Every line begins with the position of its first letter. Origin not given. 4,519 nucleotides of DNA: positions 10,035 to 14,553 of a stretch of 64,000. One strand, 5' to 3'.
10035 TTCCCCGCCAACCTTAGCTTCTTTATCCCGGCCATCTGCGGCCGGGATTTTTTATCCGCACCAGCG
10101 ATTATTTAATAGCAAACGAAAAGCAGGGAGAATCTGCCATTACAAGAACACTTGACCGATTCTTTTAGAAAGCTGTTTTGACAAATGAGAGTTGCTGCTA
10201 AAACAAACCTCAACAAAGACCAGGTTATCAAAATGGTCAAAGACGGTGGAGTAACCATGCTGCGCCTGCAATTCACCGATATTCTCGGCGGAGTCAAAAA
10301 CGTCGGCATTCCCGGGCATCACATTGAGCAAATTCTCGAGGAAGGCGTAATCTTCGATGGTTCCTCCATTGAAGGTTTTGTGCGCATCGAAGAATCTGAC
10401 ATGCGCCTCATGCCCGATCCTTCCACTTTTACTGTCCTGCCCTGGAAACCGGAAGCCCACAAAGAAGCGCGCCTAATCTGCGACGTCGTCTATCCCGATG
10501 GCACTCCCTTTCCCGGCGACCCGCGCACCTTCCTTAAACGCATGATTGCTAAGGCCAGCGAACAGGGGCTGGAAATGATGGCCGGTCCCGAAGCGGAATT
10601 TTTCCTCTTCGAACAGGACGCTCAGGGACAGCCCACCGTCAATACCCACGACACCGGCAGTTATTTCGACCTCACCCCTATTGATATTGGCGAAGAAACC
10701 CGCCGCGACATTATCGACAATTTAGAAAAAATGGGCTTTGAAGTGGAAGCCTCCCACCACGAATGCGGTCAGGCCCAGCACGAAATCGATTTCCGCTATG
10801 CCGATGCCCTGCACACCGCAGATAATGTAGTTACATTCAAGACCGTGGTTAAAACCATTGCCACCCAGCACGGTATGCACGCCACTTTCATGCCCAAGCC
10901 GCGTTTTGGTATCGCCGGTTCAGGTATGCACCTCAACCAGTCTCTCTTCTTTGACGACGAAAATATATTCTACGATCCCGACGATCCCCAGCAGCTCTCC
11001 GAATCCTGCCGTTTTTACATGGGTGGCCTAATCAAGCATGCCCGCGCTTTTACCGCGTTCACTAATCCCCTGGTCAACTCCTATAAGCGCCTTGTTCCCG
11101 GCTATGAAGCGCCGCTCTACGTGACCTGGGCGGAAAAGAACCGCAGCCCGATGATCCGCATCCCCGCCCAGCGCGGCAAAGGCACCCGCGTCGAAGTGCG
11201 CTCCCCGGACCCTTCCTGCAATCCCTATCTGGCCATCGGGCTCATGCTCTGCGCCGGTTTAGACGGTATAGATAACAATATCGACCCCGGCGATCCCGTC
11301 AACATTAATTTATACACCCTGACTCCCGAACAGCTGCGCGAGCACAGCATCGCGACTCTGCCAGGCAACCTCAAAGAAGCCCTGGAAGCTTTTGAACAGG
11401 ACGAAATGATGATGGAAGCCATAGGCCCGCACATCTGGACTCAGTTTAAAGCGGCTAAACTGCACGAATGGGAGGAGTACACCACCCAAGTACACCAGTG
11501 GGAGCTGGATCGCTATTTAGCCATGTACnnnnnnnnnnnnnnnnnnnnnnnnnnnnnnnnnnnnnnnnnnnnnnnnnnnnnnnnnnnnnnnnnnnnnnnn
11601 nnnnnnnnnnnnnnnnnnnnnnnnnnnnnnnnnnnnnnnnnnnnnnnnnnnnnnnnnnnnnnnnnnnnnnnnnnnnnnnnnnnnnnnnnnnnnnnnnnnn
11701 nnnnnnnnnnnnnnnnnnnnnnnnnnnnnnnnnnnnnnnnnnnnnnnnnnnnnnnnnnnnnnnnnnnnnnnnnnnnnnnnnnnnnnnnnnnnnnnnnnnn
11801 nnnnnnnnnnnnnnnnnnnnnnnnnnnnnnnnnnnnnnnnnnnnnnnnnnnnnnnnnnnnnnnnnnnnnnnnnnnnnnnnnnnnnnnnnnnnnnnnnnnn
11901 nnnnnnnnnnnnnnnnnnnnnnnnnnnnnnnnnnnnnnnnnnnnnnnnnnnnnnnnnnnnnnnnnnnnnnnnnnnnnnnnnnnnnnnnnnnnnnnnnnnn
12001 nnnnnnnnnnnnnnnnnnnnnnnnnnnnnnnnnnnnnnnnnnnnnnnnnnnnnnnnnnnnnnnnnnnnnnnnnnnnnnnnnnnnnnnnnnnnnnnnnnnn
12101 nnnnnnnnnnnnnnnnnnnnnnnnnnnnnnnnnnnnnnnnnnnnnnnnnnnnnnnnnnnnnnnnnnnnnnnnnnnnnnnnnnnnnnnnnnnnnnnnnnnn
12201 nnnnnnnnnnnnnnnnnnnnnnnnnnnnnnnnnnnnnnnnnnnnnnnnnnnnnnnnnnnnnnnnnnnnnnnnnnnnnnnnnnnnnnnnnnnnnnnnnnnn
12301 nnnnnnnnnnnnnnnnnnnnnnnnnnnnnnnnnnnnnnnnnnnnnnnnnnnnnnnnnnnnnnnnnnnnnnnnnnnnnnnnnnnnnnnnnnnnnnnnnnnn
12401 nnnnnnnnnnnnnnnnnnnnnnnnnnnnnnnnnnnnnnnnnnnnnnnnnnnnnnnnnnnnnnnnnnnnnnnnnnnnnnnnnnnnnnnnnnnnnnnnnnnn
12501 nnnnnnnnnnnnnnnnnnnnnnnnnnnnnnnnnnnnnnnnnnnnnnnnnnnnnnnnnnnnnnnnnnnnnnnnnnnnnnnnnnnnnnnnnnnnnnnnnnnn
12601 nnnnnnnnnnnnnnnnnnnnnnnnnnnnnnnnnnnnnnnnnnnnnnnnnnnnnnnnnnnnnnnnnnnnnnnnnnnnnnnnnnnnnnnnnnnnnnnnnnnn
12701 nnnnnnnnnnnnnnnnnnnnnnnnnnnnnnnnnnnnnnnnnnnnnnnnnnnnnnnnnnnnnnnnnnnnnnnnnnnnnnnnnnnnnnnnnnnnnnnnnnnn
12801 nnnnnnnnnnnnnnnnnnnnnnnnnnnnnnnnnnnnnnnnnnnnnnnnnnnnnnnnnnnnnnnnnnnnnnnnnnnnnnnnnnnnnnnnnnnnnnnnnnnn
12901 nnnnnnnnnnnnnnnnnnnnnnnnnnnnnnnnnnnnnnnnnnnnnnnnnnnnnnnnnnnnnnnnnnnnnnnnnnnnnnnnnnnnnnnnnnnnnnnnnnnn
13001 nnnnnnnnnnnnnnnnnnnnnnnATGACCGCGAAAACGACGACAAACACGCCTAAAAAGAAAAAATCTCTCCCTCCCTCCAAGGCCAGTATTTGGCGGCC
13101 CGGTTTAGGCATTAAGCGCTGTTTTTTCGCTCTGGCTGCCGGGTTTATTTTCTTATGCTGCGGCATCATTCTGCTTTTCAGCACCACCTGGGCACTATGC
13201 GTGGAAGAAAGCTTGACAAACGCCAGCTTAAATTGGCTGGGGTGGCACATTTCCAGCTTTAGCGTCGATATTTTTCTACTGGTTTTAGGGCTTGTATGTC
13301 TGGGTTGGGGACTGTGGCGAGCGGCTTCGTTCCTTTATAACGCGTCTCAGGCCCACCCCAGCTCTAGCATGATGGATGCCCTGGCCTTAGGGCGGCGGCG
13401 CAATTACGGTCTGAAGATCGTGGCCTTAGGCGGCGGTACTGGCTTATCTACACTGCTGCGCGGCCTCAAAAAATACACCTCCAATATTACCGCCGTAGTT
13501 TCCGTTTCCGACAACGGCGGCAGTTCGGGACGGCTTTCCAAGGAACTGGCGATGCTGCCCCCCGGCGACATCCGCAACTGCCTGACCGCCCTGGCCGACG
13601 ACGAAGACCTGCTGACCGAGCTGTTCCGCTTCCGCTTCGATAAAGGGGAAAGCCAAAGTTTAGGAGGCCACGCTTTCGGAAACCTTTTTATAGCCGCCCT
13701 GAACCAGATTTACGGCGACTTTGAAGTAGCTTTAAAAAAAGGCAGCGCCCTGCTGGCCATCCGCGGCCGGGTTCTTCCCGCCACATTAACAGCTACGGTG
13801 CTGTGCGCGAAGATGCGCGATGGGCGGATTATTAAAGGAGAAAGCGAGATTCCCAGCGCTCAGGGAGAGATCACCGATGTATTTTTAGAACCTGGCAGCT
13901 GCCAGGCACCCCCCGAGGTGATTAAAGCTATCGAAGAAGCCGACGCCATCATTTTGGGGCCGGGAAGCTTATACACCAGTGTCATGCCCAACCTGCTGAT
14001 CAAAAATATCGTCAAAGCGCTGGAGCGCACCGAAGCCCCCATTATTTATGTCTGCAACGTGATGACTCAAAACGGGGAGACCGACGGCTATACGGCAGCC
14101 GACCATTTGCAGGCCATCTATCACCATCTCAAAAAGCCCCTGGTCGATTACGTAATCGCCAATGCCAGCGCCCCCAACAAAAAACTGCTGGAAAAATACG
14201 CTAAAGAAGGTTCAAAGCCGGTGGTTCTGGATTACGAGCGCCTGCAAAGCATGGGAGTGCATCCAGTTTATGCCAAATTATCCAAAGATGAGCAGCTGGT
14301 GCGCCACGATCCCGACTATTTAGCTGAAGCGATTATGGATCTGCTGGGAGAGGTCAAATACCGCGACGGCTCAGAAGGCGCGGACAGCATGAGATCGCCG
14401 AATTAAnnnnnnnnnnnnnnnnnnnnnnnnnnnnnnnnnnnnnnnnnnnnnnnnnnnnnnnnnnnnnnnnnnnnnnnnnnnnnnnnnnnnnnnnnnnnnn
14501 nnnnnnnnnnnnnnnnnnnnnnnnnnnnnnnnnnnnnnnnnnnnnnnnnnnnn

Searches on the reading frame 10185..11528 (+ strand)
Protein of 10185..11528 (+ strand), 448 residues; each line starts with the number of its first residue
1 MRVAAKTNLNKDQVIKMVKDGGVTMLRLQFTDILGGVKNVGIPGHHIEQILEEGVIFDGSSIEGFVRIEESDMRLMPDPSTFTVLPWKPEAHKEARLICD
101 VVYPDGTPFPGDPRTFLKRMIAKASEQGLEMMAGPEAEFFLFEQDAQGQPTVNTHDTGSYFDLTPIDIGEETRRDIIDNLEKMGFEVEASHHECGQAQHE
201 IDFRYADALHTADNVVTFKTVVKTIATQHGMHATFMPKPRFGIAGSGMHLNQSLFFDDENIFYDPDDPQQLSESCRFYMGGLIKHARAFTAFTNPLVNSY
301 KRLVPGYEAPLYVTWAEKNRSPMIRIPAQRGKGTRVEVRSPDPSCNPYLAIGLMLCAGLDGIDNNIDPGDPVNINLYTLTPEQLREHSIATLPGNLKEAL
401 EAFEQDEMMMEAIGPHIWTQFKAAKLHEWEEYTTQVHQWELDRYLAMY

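Call 69: search_protein_families(library=pfam, proteins=[window:10185-11528:+], max_evalue=0.0001)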
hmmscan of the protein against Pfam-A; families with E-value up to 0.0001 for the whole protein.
window:10185-11528:+ (448 aa): 2 families
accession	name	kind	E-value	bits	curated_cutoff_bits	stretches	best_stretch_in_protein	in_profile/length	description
PF00120.29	Gln-synt_C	-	6.8e-138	459.9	24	1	111-444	2-344/344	Glutamine synthetase, catalytic domain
PF03951.24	Gln-synt_N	-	1.7e-29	101.7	33.4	1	23-103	2-81/82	Glutamine synthetase, beta-Grasp domain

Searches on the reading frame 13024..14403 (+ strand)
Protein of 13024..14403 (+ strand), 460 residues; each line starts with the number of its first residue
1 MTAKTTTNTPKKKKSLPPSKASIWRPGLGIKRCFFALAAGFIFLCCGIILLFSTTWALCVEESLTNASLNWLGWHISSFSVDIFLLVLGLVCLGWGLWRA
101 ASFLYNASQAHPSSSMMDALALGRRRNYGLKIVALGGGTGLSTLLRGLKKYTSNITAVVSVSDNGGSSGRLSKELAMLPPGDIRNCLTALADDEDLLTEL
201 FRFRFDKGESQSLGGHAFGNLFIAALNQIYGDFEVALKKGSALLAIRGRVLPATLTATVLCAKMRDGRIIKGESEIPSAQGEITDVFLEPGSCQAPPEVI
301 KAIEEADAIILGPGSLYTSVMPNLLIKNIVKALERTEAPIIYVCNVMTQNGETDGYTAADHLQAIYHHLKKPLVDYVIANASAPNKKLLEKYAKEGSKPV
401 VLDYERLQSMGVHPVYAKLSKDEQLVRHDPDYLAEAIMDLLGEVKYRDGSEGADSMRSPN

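Call 69: search_protein_families(library=pfam, proteins=[window:13024-14403:+], max_evalue=0.0001)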
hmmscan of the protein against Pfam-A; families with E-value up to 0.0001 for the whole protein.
window:13024-14403:+ (460 aa): 1 family
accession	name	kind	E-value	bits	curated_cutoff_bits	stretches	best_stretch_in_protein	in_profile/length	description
PF01933.23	CofD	-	4.4e-112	374.4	30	1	132-419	1-289/290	2-phospho-L-lactate transferase CofD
